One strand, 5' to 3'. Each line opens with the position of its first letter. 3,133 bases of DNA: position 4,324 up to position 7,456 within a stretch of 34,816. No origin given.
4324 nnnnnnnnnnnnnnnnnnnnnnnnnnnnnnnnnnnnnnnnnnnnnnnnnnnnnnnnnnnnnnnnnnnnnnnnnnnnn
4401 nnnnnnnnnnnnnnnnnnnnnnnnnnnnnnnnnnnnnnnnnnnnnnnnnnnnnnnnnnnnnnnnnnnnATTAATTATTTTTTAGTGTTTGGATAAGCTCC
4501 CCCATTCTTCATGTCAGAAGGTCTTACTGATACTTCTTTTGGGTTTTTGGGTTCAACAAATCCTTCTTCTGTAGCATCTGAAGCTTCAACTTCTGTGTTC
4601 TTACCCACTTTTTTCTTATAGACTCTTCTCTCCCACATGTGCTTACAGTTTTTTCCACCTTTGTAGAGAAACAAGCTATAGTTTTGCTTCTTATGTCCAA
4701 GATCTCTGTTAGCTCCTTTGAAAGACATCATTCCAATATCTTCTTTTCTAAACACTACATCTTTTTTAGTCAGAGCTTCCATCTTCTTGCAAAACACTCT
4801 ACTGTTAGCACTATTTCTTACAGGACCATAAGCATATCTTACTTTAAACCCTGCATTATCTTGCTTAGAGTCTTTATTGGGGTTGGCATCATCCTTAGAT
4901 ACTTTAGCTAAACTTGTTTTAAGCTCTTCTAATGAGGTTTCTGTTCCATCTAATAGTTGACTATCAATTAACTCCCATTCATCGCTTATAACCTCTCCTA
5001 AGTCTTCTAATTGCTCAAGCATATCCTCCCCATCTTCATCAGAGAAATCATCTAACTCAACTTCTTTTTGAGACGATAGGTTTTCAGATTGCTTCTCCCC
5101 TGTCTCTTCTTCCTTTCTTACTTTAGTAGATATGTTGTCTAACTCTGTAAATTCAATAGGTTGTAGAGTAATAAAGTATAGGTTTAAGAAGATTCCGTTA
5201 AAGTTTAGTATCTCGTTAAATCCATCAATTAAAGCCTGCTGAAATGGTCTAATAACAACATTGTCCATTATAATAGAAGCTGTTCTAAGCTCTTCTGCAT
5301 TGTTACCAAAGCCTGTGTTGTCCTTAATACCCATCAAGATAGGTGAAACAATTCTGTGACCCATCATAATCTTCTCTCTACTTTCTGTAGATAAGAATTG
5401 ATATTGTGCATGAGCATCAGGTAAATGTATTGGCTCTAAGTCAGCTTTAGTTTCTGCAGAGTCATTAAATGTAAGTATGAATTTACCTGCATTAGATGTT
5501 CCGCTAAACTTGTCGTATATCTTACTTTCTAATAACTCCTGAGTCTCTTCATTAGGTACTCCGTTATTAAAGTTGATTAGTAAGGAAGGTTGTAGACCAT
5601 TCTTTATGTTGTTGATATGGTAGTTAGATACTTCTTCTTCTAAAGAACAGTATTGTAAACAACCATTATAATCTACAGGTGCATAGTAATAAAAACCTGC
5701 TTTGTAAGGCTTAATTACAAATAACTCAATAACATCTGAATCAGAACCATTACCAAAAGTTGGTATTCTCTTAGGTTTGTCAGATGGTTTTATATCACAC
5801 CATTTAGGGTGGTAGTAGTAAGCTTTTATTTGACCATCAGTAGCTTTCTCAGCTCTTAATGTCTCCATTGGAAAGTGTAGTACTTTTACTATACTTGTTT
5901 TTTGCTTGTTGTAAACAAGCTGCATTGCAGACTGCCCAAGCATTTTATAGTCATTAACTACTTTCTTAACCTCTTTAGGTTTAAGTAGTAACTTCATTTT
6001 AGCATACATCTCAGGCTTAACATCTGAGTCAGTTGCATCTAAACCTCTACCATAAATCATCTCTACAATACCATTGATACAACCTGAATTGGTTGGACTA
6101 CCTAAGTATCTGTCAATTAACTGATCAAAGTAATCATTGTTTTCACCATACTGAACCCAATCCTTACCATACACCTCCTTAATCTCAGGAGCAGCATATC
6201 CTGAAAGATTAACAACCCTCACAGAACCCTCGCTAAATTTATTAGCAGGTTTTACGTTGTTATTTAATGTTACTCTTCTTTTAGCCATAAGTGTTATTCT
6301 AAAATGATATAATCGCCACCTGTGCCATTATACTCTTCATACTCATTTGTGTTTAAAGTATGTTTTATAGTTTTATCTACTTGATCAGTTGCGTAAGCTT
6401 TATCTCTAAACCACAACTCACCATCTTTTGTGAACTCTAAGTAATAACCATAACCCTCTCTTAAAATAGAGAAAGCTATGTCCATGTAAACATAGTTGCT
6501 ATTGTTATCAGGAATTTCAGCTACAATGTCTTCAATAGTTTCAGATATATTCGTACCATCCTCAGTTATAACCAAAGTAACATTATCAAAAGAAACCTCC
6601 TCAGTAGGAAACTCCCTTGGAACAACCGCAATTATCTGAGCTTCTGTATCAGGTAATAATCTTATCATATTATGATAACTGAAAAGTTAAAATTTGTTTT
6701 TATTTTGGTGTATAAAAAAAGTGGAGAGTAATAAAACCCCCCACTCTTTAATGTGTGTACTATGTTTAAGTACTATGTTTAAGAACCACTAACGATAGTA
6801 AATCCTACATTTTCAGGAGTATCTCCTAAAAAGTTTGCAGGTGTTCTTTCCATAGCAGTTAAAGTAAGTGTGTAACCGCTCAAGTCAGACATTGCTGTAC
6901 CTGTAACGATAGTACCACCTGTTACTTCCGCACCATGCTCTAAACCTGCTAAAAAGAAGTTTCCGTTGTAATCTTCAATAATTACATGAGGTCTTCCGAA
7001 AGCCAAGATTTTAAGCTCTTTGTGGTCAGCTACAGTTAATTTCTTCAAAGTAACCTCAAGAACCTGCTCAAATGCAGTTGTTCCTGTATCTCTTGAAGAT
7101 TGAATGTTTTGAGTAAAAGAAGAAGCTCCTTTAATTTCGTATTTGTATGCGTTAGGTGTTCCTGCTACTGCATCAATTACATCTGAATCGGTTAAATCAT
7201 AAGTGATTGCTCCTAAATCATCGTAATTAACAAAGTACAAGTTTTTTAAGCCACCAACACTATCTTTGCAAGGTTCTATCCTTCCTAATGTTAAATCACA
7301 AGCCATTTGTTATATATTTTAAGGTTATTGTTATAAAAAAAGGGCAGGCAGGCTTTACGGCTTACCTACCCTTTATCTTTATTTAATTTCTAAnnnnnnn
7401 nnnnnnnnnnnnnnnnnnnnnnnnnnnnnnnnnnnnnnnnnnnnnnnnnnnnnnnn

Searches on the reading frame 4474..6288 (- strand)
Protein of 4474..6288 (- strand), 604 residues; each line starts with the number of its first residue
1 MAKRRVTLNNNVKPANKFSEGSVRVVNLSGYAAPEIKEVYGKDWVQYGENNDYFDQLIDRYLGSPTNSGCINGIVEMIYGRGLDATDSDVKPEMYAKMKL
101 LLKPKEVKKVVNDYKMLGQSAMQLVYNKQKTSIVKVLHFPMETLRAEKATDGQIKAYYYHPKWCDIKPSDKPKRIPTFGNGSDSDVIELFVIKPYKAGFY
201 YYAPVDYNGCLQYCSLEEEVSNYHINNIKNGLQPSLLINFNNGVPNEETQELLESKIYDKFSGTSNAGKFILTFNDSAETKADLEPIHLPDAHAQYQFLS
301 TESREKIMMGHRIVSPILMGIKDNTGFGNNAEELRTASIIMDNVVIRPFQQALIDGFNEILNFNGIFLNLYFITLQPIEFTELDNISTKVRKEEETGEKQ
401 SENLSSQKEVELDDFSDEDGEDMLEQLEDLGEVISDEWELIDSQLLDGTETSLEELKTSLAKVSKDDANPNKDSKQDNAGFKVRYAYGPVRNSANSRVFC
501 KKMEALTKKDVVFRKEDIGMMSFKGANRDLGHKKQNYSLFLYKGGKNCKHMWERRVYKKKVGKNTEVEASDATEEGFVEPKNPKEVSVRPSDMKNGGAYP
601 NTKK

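Call 40: search_protein_families(library=phrogs, proteins=[window:4474-6288:-], max_evalue=0.001)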
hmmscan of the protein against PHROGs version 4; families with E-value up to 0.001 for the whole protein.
window:4474-6288:- (604 aa): 4 families
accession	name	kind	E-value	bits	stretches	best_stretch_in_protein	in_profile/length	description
phrog_33693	-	head and packaging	6.5e-105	352.7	1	24-600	2-559/560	portal protein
phrog_11226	-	head and packaging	6.5e-22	79.1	1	41-331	21-333/388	portal protein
phrog_12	-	head and packaging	0.00017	21.7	1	219-362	235-366/646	portal protein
phrog_68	-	head and packaging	0.0004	20.1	0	100-353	89-320/344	portal protein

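Call 45: find_related_loci(query=window:4474-6288:-, collection=viral_contigs, flank=10000)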
Query window:4474-6288:- (604 aa) in viral_contigs; peptide patterns used: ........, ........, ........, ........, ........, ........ (x = any residue, [..] = any of these).
598 stretches matched a pattern (row limit reached: there are more); 595 encode a relative of the query (tblastn E <= 1e-3); the best 80 are kept; 80 distinct loci.
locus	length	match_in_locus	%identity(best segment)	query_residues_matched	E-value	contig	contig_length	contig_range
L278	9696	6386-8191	96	1-604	0e+0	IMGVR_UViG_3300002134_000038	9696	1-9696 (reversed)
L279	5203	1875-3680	96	1-604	0e+0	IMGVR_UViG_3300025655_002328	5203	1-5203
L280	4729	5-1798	96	5-604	0e+0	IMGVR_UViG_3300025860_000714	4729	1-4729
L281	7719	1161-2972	95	1-604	0e+0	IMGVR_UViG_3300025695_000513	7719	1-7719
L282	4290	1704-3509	95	1-604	0e+0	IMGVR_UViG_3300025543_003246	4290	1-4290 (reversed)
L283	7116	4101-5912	94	1-604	0e+0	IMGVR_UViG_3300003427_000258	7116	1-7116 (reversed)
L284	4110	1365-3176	92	1-604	0e+0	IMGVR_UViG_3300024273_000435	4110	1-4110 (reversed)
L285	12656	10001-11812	90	1-604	0e+0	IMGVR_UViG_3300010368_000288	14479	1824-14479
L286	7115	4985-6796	91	1-604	0e+0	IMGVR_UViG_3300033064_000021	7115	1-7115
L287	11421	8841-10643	88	4-603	0e+0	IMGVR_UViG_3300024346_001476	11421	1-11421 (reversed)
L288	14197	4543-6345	88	4-603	0e+0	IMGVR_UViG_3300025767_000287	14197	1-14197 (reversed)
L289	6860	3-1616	95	67-604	0e+0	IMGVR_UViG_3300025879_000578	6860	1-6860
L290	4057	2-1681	91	45-604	0e+0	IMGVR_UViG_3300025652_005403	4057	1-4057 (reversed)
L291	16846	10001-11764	74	1-603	0e+0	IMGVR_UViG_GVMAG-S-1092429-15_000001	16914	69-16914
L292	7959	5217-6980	74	1-603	0e+0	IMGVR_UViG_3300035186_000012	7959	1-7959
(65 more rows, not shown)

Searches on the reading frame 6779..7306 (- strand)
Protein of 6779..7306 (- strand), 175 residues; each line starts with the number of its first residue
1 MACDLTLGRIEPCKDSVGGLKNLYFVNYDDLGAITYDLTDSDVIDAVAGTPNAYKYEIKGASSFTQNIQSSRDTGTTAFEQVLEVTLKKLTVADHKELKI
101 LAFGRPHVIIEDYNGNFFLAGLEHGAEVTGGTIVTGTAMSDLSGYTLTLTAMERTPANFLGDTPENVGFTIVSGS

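Call 10: search_protein_families(library=phrogs, proteins=[window:6779-7306:-], max_evalue=0.001)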
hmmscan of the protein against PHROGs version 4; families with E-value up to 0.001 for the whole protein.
window:6779-7306:- (175 aa): 1 family
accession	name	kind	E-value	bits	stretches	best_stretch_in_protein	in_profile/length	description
phrog_19091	-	unknown function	2.9e-32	112.8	1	1-164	1-164/181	-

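Call 51: search_protein_families(library=pfam, proteins=[window:6779-7306:-], max_evalue=0.01)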
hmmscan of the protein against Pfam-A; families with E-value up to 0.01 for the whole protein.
window:6779-7306:- (175 aa): 0 families
